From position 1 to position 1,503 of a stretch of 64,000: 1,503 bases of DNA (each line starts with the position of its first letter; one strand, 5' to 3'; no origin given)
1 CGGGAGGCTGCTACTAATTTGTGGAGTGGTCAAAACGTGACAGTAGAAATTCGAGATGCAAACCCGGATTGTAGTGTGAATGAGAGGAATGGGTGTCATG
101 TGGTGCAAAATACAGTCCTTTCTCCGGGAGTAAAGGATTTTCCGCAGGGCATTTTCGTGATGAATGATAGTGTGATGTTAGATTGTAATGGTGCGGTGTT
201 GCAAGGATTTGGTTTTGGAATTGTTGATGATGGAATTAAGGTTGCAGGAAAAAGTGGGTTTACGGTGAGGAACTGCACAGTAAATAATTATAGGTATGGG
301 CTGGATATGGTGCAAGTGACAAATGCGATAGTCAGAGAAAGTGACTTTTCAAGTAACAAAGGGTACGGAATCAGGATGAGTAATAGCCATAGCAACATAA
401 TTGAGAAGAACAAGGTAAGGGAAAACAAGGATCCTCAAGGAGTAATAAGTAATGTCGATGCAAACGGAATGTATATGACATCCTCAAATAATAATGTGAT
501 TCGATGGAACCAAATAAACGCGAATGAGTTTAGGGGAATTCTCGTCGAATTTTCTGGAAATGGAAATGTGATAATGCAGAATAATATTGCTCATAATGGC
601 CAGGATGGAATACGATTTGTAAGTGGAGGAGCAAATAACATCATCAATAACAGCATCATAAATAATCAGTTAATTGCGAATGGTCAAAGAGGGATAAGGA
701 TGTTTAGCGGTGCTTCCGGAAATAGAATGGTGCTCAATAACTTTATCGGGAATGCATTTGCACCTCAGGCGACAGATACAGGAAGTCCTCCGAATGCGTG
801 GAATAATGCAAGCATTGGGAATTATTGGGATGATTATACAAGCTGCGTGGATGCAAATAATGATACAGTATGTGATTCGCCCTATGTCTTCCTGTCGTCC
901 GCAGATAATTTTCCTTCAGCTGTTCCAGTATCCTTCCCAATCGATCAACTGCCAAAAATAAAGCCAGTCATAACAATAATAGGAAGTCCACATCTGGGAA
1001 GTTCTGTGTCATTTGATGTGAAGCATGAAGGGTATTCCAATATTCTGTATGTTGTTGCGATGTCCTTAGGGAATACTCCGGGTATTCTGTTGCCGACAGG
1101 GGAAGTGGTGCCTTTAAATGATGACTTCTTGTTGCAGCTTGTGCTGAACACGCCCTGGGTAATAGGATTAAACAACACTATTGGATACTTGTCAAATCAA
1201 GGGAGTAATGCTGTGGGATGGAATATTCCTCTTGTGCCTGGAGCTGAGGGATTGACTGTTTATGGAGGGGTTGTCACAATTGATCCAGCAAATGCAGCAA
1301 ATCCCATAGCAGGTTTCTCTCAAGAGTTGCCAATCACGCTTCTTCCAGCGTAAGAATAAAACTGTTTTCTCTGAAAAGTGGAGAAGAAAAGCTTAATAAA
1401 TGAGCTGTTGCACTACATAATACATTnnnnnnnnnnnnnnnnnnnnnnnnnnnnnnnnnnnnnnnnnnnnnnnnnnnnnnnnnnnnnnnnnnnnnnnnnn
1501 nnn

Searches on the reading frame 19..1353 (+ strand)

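Call 30: search_protein_families(library=ncbifam, proteins=[window:19-1353:+], max_evalue=0.00001)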
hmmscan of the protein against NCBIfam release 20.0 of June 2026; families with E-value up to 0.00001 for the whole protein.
window:19-1353:+ (444 aa): 3 families
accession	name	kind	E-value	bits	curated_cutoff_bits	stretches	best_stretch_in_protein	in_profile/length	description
TIGR04247.1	NosD_copper_fam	subfamily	2.1e-20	72.6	300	2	208-299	249-336/377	nitrous oxide reductase family maturation protein NosD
TIGR03804.1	para_beta_helix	repeat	1e-10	41.1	19.45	0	104-137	11-43/44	parallel beta-helix repeat protein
NF038177.1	epimerase_AlgG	equivalog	3.4e-07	29.3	700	1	85-229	266-398/519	mannuronan 5-epimerase AlgG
